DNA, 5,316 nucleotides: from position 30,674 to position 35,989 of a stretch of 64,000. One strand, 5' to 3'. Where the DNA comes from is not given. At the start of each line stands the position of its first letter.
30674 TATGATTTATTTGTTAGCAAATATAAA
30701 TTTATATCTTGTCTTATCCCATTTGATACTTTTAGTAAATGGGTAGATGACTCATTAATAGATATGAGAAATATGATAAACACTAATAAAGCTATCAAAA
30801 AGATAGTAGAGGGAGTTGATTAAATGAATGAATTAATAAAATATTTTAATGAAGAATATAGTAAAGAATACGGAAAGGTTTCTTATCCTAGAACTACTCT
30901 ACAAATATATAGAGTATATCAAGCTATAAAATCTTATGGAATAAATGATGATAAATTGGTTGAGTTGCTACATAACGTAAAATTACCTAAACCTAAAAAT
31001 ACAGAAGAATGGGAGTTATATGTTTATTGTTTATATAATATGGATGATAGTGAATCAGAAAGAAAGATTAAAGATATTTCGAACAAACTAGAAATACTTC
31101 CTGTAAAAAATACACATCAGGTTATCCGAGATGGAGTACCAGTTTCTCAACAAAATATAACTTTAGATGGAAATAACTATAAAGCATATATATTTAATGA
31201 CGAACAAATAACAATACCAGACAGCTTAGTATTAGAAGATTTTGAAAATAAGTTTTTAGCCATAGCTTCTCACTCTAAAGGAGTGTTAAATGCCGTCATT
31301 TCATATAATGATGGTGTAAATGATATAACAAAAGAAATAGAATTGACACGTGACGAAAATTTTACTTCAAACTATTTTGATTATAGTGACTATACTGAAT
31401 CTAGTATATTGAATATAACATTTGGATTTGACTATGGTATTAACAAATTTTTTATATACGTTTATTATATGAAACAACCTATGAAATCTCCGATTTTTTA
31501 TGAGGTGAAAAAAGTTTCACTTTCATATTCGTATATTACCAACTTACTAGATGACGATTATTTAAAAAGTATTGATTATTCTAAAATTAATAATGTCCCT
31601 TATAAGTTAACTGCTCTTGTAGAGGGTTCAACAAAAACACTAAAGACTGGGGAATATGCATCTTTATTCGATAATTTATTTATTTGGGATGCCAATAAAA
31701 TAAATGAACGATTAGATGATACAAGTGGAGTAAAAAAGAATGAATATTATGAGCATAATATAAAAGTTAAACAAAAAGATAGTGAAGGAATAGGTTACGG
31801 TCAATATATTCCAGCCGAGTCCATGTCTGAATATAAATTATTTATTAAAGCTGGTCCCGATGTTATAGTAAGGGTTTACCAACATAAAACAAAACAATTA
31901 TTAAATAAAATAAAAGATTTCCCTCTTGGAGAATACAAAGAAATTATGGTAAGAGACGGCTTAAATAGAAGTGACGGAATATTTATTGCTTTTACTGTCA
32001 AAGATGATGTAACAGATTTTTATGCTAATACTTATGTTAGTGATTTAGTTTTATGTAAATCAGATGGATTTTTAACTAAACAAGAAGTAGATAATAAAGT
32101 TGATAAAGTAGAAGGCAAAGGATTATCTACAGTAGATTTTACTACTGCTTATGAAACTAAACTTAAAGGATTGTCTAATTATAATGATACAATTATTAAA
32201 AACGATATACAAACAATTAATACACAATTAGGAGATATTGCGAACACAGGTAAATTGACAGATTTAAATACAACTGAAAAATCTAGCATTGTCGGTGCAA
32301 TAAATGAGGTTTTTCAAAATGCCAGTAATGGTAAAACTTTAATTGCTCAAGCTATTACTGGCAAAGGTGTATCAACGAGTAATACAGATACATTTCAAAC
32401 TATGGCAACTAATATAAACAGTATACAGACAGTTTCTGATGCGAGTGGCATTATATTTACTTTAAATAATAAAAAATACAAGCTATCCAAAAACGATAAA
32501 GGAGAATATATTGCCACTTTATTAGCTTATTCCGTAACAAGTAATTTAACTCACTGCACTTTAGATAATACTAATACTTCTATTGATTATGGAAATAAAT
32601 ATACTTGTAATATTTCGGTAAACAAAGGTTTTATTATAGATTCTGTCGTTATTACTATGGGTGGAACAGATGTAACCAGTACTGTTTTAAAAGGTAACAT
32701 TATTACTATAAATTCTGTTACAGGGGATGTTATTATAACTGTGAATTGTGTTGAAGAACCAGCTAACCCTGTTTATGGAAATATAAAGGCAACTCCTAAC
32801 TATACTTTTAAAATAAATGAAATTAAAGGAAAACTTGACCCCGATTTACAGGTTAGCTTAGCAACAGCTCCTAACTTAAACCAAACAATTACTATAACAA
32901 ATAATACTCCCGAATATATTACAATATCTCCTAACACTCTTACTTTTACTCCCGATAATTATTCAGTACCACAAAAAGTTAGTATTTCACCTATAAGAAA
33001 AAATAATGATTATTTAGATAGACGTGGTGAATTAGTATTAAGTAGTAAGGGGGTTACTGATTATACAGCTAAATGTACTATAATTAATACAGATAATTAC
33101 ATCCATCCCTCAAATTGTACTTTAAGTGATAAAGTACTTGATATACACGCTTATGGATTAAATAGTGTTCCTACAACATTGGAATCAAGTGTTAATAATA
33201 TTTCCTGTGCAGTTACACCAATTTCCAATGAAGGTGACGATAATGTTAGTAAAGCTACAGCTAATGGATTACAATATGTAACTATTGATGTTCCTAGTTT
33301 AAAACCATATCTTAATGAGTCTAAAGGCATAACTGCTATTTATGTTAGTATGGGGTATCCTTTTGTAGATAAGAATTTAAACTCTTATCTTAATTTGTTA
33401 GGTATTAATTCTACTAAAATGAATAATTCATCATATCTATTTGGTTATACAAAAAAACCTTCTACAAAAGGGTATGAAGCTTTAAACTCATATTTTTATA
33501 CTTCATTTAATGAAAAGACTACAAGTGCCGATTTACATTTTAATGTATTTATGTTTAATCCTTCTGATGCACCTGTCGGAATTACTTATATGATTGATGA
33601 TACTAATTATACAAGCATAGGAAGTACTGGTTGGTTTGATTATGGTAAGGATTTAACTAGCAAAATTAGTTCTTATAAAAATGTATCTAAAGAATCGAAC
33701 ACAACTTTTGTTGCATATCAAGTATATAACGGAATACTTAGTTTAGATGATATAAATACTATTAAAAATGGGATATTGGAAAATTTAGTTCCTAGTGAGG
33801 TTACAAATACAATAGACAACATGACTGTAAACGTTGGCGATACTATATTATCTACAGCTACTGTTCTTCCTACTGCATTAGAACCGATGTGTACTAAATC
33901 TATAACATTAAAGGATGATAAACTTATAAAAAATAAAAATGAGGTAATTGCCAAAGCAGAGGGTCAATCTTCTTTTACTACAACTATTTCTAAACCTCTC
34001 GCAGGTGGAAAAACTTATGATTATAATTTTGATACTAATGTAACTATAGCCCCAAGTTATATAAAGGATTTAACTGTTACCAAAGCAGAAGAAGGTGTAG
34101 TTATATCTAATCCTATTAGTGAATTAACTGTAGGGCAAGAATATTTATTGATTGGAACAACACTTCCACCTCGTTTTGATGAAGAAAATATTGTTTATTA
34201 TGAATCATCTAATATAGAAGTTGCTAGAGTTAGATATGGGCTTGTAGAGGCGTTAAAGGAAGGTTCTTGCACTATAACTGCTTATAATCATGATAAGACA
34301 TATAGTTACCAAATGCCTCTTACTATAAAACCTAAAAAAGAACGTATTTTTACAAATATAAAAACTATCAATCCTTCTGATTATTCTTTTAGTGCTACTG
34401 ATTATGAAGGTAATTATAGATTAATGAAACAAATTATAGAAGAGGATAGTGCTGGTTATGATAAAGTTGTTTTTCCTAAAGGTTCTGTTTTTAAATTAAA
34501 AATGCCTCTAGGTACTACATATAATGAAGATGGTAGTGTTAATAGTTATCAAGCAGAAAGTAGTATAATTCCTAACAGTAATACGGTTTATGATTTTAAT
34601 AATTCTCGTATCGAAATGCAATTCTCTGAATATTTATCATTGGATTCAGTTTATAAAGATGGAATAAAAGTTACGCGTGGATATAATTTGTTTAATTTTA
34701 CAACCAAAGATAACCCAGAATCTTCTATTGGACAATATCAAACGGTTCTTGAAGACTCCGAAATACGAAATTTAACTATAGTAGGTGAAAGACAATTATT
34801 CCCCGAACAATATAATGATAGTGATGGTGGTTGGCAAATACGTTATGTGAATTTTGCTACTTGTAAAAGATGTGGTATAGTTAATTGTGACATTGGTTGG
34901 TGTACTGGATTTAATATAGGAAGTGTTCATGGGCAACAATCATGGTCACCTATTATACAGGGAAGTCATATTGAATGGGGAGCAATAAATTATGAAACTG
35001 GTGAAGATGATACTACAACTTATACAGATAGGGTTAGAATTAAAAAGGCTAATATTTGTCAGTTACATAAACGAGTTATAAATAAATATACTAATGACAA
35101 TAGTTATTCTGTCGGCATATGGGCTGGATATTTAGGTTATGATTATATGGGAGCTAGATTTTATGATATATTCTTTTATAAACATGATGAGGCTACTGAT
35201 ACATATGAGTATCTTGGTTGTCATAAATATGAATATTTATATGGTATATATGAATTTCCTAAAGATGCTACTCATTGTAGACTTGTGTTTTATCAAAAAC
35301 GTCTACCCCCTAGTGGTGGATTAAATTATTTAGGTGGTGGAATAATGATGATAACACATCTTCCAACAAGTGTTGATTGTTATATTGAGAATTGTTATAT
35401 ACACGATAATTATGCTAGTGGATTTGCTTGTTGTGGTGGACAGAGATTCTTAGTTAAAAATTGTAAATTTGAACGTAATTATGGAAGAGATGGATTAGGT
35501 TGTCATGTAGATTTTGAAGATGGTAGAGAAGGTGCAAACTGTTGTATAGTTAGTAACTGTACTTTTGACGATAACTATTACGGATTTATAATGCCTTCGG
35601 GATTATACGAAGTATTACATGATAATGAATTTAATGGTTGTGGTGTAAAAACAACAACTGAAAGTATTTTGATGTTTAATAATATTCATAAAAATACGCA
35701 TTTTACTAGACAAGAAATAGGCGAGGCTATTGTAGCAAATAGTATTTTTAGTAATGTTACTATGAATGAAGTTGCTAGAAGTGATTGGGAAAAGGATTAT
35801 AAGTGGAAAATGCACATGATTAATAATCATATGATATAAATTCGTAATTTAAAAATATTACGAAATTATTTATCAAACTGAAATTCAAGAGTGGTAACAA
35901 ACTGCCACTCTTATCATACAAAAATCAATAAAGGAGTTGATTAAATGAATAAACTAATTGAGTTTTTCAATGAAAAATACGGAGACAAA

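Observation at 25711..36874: Five to six tail genes share one ~75-aa N-terminal module fused to very different C-termini, suggesting a multi-receptor-binding-protein array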

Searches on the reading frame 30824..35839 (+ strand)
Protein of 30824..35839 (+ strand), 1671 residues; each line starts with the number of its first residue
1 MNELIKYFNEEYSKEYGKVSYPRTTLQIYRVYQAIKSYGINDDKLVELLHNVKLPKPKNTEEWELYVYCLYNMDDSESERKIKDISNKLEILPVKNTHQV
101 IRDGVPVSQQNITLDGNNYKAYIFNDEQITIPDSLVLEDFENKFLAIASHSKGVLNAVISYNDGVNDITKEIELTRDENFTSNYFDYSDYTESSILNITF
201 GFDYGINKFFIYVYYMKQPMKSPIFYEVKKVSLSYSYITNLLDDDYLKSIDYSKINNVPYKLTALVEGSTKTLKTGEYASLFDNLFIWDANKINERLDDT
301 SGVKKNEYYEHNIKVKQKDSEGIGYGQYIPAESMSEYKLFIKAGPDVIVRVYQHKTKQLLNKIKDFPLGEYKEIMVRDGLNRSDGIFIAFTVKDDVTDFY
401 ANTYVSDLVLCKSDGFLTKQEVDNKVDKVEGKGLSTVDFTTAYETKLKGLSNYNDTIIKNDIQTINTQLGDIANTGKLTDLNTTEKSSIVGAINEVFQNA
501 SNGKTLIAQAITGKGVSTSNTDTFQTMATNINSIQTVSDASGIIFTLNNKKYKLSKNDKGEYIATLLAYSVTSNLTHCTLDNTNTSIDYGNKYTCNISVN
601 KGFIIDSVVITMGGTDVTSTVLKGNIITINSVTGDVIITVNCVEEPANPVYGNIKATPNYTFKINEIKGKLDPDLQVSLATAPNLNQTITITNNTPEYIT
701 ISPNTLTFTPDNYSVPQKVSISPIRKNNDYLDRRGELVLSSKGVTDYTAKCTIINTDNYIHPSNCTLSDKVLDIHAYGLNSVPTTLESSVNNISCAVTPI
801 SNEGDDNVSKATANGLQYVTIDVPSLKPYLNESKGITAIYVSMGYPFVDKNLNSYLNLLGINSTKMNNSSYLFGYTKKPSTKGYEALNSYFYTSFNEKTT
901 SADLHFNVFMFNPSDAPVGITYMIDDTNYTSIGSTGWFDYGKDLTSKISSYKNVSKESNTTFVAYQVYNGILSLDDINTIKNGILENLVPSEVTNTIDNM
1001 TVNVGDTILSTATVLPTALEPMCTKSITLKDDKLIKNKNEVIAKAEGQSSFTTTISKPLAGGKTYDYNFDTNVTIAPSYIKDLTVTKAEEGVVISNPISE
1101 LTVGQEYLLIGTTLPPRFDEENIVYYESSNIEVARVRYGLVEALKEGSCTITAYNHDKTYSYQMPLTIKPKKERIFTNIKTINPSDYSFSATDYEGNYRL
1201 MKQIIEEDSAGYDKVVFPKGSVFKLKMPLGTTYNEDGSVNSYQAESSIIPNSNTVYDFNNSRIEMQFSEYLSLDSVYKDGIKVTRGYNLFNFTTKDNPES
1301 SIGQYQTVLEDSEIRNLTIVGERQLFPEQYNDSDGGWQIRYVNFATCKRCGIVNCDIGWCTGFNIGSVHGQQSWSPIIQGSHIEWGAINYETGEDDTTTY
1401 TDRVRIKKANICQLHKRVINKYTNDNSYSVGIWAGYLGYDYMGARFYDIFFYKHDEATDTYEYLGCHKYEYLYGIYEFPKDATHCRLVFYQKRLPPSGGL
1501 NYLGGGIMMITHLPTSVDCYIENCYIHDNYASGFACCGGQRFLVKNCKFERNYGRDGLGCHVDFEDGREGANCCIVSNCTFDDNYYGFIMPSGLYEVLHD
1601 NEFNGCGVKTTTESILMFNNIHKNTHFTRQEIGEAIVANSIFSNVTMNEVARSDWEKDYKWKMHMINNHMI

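Call 5: search_protein_families(library=pfam, proteins=[window:30824-35839:+], max_evalue=0.1)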
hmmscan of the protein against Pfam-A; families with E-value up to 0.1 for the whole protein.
window:30824-35839:+ (1671 aa): 3 families
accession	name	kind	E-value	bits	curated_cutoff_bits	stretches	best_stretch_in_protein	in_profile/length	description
PF21461.3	HL_N-beta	-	0.0011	19.1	27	1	1126-1168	16-57/57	Hyaluronate lyase, N-terminal beta-sheet domain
PF02368.24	Big_2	-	0.0054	17.1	22.8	1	1123-1157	35-70/79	Bacterial Ig-like domain (group 2)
PF10517.14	DM13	-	0.066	14.3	25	0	647-724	6-86/105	Electron transfer DM13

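Call 6: search_protein_families(library=phrogs, proteins=[window:30824-35839:+], max_evalue=0.01)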
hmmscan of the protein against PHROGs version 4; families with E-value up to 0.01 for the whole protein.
window:30824-35839:+ (1671 aa): 3 families
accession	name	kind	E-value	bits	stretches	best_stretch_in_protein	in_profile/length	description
phrog_26419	-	tail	1.4e-13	51.2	1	452-599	306-467/567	tail fiber protein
phrog_17334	-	unknown function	1.6e-07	31.6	1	488-557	111-182/279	-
phrog_4757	-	unknown function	0.00039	20.7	1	464-526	21-89/359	-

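Call 35: search_solved_structures(query=window:30824-35836:+, max_evalue=1)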
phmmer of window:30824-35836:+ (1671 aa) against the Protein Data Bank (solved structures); distinct sequences matched with E-value up to 1: 1.
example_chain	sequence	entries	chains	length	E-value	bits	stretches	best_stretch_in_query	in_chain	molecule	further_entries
2k2a_A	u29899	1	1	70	0.6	10.7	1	389-440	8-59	Troponin C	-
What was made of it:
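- On Beta-helix depolymerase tailspike (1671-aa protein): No solved homologue was found by sequence (call 35), and no structure was predicted for this region.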

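Call 39: search_protein_families(library=ncbifam, proteins=[window:30824-35839:+], max_evalue=0.01)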
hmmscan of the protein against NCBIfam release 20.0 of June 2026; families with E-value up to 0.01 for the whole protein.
window:30824-35839:+ (1671 aa): 1 family
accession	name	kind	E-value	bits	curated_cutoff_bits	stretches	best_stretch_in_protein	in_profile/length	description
TIGR03804.1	para_beta_helix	repeat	0.00068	19.3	19.45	0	1570-1606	6-42/44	parallel beta-helix repeat protein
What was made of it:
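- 30824..35839 (+): 1671-aa variable spike: module (aa 1-77, nt 30824-31054), a fibre shaft with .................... repeats, Ig-like domains and a C-terminal right-handed beta-helix. TIGR03804 is borderline (call 39).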

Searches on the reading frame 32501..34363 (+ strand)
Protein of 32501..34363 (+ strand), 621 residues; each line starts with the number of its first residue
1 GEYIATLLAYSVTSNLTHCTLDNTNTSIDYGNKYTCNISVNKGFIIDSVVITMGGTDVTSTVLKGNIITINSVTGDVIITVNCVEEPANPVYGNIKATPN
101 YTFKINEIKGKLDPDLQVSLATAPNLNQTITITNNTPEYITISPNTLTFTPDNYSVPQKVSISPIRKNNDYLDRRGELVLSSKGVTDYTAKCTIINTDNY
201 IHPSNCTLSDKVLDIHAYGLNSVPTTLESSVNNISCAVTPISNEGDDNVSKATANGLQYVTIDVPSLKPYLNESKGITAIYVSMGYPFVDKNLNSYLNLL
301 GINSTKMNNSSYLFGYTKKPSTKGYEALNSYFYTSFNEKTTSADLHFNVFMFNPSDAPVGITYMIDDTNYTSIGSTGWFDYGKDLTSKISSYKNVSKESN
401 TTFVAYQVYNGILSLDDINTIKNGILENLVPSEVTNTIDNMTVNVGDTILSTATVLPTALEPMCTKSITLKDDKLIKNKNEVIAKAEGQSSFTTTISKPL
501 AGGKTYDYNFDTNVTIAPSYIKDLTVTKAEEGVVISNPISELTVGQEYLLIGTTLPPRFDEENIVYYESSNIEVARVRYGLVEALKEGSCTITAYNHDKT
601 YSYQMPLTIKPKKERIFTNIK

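Call 72: search_protein_families(library=pfam, proteins=[window:32501-34363:+], max_evalue=1)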
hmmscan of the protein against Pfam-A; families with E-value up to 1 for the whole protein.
window:32501-34363:+ (621 aa): 3 families
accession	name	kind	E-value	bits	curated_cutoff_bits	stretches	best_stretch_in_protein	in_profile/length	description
PF21461.3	HL_N-beta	-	0.00014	22.1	27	1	567-609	16-57/57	Hyaluronate lyase, N-terminal beta-sheet domain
PF02368.24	Big_2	-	0.0053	17.1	22.8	1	564-598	35-70/79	Bacterial Ig-like domain (group 2)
PF10517.14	DM13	-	0.045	14.8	25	1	88-165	6-86/105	Electron transfer DM13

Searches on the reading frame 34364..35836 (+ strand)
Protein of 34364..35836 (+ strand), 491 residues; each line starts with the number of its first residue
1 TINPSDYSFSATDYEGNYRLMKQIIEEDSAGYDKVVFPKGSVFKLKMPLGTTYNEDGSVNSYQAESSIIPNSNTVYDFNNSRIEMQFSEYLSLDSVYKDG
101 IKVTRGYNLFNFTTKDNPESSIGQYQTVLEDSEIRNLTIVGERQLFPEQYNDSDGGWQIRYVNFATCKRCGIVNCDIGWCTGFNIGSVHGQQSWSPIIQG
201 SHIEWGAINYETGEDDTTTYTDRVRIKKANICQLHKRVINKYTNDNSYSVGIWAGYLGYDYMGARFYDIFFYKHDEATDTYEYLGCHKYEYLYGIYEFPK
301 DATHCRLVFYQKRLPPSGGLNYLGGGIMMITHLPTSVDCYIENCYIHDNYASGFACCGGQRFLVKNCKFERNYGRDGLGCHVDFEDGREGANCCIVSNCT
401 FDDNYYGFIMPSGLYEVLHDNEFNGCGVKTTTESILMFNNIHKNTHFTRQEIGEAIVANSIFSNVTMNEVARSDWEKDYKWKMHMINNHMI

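Call 72: search_protein_families(library=pfam, proteins=[window:34364-35836:+], max_evalue=1)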
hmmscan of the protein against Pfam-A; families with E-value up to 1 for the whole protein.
window:34364-35836:+ (491 aa): 1 family
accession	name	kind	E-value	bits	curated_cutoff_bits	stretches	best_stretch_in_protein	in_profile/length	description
PF13229.12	Beta_helix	-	5.8e-07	29.7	25.9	2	336-429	54-143/158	Right handed beta helix region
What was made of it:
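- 30824..35839 (+): PF13229 Beta_helix at 29.7 bits against a cut-off of 25.9 (call 72).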
